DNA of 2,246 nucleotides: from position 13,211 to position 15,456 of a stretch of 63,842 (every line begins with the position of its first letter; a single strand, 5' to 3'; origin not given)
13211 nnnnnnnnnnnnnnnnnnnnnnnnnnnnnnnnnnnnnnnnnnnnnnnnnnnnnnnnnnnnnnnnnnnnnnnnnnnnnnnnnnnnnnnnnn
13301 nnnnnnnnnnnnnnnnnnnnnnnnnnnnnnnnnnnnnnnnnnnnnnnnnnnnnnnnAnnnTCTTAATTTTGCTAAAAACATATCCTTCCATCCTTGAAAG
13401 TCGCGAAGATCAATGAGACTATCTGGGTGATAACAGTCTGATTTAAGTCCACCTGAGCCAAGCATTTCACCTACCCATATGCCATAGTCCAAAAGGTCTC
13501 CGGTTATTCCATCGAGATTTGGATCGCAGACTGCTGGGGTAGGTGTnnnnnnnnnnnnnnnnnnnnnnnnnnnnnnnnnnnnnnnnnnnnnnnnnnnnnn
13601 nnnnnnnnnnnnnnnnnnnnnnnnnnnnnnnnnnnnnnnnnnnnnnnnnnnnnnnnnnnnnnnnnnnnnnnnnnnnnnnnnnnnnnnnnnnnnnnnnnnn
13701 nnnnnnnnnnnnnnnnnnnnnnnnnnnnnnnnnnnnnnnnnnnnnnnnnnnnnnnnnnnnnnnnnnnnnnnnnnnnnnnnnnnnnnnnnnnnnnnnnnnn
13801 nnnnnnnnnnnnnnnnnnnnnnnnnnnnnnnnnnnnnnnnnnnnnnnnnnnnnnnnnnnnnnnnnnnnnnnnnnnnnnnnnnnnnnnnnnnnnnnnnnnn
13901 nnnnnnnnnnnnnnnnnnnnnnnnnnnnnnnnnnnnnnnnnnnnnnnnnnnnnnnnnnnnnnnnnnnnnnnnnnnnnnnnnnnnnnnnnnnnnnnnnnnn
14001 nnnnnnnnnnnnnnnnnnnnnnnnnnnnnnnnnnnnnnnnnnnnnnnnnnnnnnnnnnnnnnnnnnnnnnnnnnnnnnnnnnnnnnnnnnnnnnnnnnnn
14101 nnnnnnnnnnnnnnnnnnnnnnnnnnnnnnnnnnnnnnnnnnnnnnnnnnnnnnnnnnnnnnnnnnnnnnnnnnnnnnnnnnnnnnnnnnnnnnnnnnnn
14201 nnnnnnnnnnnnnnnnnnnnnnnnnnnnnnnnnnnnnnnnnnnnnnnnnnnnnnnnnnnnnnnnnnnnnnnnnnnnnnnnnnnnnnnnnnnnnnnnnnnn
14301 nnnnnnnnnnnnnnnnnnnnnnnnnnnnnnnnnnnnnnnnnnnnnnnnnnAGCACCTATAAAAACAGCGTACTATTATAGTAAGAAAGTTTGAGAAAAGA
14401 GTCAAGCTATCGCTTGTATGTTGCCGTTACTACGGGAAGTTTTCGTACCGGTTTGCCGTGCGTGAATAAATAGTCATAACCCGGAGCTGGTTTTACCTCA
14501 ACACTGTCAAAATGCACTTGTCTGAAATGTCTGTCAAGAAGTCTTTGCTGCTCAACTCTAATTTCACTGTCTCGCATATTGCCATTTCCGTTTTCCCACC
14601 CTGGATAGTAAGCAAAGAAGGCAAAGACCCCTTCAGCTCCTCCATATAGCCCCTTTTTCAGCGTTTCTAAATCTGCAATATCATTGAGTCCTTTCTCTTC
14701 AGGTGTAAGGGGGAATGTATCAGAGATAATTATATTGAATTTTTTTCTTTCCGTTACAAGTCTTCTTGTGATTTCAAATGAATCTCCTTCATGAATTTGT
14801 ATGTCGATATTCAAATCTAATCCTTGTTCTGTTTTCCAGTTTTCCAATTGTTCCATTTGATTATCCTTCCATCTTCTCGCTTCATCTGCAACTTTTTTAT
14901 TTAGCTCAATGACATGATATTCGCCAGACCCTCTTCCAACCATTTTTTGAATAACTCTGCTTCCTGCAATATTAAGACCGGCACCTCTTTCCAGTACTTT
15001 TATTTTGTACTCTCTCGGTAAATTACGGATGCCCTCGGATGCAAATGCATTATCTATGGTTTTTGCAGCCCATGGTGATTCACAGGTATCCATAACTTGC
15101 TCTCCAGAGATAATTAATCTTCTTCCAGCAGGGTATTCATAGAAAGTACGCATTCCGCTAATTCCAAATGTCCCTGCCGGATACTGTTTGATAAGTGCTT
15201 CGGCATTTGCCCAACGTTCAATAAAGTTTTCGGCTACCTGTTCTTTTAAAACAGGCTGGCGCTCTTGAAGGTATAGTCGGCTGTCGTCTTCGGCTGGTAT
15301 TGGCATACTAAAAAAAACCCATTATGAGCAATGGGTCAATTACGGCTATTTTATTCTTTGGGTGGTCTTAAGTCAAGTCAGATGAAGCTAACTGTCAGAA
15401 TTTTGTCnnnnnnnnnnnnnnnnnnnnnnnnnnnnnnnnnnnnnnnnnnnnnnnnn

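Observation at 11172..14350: Three-tier cohesin-dockerin chain suggesting a cellulosome-like hierarchical assembly on a CPR-type cell surface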

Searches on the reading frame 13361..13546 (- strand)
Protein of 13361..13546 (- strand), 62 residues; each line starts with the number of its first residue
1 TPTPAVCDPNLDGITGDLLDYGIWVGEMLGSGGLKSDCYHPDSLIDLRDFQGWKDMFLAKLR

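Call 25: search_solved_structures(query=A3, max_evalue=10, show_alignments=3)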
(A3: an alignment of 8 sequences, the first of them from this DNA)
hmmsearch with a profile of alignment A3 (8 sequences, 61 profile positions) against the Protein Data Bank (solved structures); distinct sequences matched with E-value up to 10: 5.
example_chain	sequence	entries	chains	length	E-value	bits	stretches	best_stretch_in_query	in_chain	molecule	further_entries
8fns_A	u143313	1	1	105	0.059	16.8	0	4-16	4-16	EF-hand domain-containing protein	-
6mi5_X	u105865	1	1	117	0.096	16.1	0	4-16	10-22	Lanmodulin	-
5nrk_B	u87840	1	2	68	0.32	14.4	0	41-58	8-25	DocCel5: Type I dockerin repeat domain from A. cellulolyticus family 5 endoglucanase WP_01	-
5nrm_B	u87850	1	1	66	0.76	13.2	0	12-53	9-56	DocCel5: Type I dockerin repeat domain from A. cellulolyticus family 5 endoglucanase WP_01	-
1nya_A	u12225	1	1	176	1.1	12.7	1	5-26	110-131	Calerythrin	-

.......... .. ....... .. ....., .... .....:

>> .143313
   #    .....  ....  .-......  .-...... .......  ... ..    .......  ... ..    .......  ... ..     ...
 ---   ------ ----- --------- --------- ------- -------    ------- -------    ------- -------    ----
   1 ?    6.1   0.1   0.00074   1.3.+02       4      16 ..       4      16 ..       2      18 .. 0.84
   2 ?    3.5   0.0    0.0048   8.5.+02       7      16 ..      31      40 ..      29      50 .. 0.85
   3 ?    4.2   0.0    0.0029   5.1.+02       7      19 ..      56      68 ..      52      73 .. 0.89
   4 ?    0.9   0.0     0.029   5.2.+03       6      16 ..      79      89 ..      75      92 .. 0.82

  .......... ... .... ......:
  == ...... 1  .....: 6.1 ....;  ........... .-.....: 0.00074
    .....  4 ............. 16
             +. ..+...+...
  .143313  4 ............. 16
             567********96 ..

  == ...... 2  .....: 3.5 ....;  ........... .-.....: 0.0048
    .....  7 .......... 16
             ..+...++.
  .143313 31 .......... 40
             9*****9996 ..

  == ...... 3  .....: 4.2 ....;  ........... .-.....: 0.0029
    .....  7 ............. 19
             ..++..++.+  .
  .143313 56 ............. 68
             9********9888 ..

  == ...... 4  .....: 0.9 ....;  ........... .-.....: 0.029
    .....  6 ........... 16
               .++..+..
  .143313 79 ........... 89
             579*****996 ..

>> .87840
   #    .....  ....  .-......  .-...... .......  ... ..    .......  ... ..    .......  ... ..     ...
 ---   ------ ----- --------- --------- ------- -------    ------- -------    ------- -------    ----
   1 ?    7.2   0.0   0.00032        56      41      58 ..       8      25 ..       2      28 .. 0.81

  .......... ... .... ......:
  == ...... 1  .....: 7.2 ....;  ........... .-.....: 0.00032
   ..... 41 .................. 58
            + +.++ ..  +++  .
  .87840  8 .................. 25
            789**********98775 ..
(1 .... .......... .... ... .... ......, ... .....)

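Call 26: search_protein_families(library=pfam, alignment_id=A3, max_evalue=10)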
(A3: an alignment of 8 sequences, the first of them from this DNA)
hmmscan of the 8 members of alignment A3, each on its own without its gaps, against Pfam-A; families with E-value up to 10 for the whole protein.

A. member 1, seq(62 aa): 0 families

B. families by the number of members that match (of 8 scanned): 8 families
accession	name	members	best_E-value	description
PF00404.24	Dockerin_1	3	0.015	Dockerin type I domain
PF00036.39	EF-hand_1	1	0.01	EF hand domain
PF13499.12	EF-hand_7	1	0.025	EF-hand domain pair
PF00018.34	SH3_1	1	0.031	SH3 domain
PF23658.1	PDZ_CPAF_rel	1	0.034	CPAF-like PDZ domain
PF22969.3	Ig_NUP210_2nd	1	0.036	NUP210 Ig-like domain 2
PF13405.12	EF-hand_6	1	0.13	EF-hand domain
PF13202.12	EF-hand_5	1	0.17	EF hand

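Call 56: search_solved_structures(query=A6, max_evalue=10, show_alignments=4)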
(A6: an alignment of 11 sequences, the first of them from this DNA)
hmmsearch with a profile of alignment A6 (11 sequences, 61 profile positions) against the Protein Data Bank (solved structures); distinct sequences matched with E-value up to 10: 11.
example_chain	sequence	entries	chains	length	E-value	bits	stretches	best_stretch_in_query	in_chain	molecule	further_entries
5nrm_B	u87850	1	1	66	0.0043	20.5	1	6-53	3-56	DocCel5: Type I dockerin repeat domain from A. cellulolyticus family 5 endoglucanase WP_01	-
5nrk_B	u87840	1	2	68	0.0081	19.6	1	6-53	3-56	DocCel5: Type I dockerin repeat domain from A. cellulolyticus family 5 endoglucanase WP_01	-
5xw4_A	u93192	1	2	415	0.29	14.7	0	7-41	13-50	Tyrosine-protein phosphatase CDC14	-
5xw5_A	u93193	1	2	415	0.29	14.7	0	7-41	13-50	Tyrosine-protein phosphatase CDC14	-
4dh2_B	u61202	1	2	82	1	12.9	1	4-27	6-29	Dockerin type 1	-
1nya_A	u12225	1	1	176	1.3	12.6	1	4-24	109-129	Calerythrin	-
5ve9_A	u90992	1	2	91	1.5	12.4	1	12-35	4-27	Microtubule-actin cross-linking factor 1, isoforms 1/2/3/5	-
7pjd_A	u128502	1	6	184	1.6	12.3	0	7-21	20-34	Juvenile hormone diol kinase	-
8fns_A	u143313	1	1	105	2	12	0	6-16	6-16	EF-hand domain-containing protein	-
6mi5_X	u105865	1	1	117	2.4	11.7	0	6-16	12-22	Lanmodulin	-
4zcu_A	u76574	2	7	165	4.6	10.8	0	47-58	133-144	Calcium-binding mitochondrial carrier protein SCaMC-1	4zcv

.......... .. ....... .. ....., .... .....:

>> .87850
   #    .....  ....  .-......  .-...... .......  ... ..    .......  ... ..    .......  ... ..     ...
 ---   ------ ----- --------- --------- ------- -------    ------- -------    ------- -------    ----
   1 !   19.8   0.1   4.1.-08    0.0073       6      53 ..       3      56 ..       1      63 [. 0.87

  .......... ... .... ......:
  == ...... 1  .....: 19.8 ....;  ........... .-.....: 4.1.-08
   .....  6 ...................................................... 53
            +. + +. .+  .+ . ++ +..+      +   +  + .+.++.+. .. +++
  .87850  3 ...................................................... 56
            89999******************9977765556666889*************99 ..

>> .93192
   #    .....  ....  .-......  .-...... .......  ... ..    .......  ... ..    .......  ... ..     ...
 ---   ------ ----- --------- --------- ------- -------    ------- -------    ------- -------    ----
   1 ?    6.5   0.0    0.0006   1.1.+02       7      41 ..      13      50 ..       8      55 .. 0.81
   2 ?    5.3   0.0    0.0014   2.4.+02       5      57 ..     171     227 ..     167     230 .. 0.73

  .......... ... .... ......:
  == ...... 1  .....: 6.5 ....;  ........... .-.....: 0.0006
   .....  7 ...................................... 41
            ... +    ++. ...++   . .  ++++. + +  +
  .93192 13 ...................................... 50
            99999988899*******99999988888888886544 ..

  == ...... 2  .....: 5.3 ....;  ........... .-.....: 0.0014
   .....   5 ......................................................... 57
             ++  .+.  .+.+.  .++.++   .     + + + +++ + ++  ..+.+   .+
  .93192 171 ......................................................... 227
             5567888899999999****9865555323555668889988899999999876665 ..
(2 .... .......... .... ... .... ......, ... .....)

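Call 70: search_protein_representatives(alignment_id=A3)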
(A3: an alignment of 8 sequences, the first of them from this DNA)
Query: 8 sequences, 61 profile positions. Proteins with E-value up to 0.001 (for the whole library): 660; up to 1e-10: 83; up to 1e-30: 0. The best 150 are listed.
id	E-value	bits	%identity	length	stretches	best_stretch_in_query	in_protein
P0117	4.0e-29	116.7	-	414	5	4-55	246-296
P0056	8.7e-25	102.8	-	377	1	1-59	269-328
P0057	2.1e-24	101.5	-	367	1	1-59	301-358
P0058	2.3e-24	101.4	-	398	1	1-60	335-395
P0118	6.2e-24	100.1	-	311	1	1-59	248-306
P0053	1.8e-23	98.5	-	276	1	1-60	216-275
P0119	3.0e-23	97.9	-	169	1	1-59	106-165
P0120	4.9e-23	97.2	-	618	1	1-58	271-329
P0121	6.9e-23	96.7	-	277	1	2-60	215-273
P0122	1.4e-22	95.7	-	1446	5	7-55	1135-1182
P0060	8.8e-22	93.2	-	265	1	1-60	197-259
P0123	2.7e-21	91.6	-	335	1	1-58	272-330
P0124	3.3e-21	91.3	-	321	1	1-59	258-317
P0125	7.5e-21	90.2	-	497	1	4-59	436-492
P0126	2.3e-20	88.6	-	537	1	1-58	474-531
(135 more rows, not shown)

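Call 76: find_encoding_contigs(protein=P0126, flank=7000, max_places=2)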
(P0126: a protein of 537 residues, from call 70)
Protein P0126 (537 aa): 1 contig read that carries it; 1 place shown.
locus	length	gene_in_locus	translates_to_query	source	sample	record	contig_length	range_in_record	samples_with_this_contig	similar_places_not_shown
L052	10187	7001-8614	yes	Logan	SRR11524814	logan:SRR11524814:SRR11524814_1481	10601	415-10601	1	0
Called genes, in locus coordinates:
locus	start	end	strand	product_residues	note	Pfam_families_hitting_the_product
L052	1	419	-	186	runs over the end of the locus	PF22769:DCD, PF00692:dUTPase (weak)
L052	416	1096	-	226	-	PF01712:dNK (weak), PF02223:Thymidylate_kin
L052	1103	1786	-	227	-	PF01712:dNK, PF02223:Thymidylate_kin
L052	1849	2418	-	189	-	PF06559:DCD_N (weak), PF22769:DCD, PF00692:dUTPase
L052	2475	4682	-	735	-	-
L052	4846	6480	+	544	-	PF00188:CAP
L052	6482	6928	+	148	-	-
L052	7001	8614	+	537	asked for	-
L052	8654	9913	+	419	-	PF00963:Cohesin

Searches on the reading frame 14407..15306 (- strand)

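Call 3: search_protein_families(library=pfam, proteins=[window:14407-15306:-], max_evalue=10)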
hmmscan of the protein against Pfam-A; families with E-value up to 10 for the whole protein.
window:14407-15306:- (299 aa): 1 family
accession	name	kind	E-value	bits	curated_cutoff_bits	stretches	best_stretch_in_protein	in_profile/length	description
PF00806.25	PUF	-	0.15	12.3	26.3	1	115-130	11-26/35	Pumilio-family RNA binding repeat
